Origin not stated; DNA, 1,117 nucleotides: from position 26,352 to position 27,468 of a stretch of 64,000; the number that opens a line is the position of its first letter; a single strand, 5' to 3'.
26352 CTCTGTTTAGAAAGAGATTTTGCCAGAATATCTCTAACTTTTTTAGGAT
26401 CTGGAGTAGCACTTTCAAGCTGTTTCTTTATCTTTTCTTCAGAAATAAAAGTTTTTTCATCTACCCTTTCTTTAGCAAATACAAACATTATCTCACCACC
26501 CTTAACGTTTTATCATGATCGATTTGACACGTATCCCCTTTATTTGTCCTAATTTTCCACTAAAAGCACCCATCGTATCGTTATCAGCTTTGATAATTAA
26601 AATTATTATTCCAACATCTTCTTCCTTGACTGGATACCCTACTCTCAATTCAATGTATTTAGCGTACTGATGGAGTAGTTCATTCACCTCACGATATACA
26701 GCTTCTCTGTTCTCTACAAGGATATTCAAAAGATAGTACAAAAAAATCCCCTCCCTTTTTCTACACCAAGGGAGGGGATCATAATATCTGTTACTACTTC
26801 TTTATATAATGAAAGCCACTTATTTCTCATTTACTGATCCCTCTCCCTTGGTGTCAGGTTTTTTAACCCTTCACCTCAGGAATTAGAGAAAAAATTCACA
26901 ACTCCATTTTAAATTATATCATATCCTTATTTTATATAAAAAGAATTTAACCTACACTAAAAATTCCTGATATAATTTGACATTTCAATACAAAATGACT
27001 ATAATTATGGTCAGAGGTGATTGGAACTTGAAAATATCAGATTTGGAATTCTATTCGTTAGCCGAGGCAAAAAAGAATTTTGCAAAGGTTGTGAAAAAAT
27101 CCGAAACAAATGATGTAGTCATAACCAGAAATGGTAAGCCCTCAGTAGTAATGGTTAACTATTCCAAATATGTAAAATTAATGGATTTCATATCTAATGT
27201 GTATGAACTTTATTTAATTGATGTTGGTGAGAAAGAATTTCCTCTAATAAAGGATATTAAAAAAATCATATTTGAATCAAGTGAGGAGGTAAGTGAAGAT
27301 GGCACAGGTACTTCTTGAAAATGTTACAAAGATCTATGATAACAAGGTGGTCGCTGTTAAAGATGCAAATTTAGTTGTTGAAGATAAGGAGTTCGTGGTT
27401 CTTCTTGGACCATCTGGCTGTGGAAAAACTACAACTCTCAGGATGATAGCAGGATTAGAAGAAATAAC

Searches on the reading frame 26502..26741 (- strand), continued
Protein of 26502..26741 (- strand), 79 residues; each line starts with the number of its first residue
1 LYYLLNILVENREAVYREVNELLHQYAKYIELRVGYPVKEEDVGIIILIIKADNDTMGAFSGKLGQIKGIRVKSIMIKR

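Call 64: find_encoding_contigs(protein=P0054, flank=2500, max_places=1)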
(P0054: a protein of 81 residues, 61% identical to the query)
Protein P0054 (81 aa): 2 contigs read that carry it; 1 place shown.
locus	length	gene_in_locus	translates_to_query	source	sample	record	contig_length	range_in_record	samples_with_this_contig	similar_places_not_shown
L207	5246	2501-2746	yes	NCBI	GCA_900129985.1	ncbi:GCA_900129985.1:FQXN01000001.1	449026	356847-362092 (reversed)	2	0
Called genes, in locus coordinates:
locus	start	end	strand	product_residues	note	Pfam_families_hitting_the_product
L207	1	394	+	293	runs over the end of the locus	PF03547:Mem_trans, PF01758:SBF (weak)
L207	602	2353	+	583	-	PF00111:Fer2 (weak), PF13510:Fer2_4, PF10588:NADH-G_4Fe-4S_3, PF12838:Fer4_7, PF13183:Fer4_8 (weak), PF22117:Fer4_Nqo3, PF02906:Fe_hyd_lg_C, PF02256:Fe_hyd_SSU, +3 more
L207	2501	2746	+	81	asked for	PF21699:TM1266-like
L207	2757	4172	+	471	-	PF04055:Radical_SAM, PF06968:BATS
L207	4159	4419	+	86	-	-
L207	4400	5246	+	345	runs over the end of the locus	PF04055:Radical_SAM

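Call 65: find_encoding_contigs(protein=P0001, flank=2500, max_places=1)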
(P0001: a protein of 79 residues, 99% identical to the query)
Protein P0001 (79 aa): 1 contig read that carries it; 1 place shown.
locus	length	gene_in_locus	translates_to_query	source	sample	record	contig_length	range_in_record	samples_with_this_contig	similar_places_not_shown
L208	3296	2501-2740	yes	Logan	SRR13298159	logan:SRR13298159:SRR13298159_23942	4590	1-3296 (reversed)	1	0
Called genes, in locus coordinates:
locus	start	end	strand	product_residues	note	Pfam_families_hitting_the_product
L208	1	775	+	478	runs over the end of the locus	PF00224:PK, PF02887:PK_C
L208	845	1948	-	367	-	PF02463:SMC_N (weak), PF00005:ABC_tran, PF17912:OB_MalK, PF08402:TOBE_2 (weak), PF03459:TOBE (weak)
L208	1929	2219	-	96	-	PF02604:PhdYeFM_antitox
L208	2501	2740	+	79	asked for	PF21699:TM1266-like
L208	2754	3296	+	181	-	?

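Call 78: predict_structure(alignment_id=A5)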
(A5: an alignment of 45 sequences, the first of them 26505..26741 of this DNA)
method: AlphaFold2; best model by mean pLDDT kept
length: 79 residues; sequences in the alignment: 45
mean_pLDDT: 93.8   pTM: 0.79
mean pLDDT of the five models: 93.8, 92.6, 92.5, 91.7, 90.8
residues with pLDDT >= 90: 67; 70-90: 12; 50-70: 0; < 50: 0
segments of 3 or more residues with pLDDT < 50: none
pLDDT, mean of each block of 10 residues (from residue 1): 96 86 96 94 95 97 95 92
secondary structure, 60 per line:
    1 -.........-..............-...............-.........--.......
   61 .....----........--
elements in order: E2-10 H12-25 E30-38 E43-51 H54-65 E70-77

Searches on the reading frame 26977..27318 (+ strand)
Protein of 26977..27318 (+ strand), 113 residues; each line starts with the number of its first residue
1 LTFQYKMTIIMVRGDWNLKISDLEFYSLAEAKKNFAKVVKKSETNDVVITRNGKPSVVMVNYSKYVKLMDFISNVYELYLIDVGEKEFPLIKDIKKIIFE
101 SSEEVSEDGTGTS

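Call 6: search_protein_families(library=ncbifam, proteins=[window:26977-27318:+], max_evalue=0.01)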
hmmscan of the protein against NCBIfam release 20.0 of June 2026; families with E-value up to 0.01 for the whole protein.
window:26977-27318:+ (113 aa): 1 family
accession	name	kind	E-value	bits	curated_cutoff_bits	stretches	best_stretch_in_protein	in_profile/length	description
TIGR01552.1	phd_fam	subfamily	4e-10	38.9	20.8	1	26-69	2-46/53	type II toxin-antitoxin system prevent-host-death family antitoxin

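Call 29: search_protein_families(library=pfam, proteins=[window:26977-27318:+], max_evalue=0.1)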
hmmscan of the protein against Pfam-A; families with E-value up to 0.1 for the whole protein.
window:26977-27318:+ (113 aa): 3 families
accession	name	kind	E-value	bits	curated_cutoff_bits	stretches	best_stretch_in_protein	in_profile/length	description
PF02604.26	PhdYeFM_antitox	-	7.2e-14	51.8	29.8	1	26-76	4-55/74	Antitoxin Phd_YefM, type II toxin-antitoxin system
PF10802.14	DUF2540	-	0.0076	16.7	25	1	28-63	34-69/75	Protein of unknown function (DUF2540)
PF16137.10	DUF4845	-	0.054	14.8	27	1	39-74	46-81/85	Domain of unknown function (DUF4845)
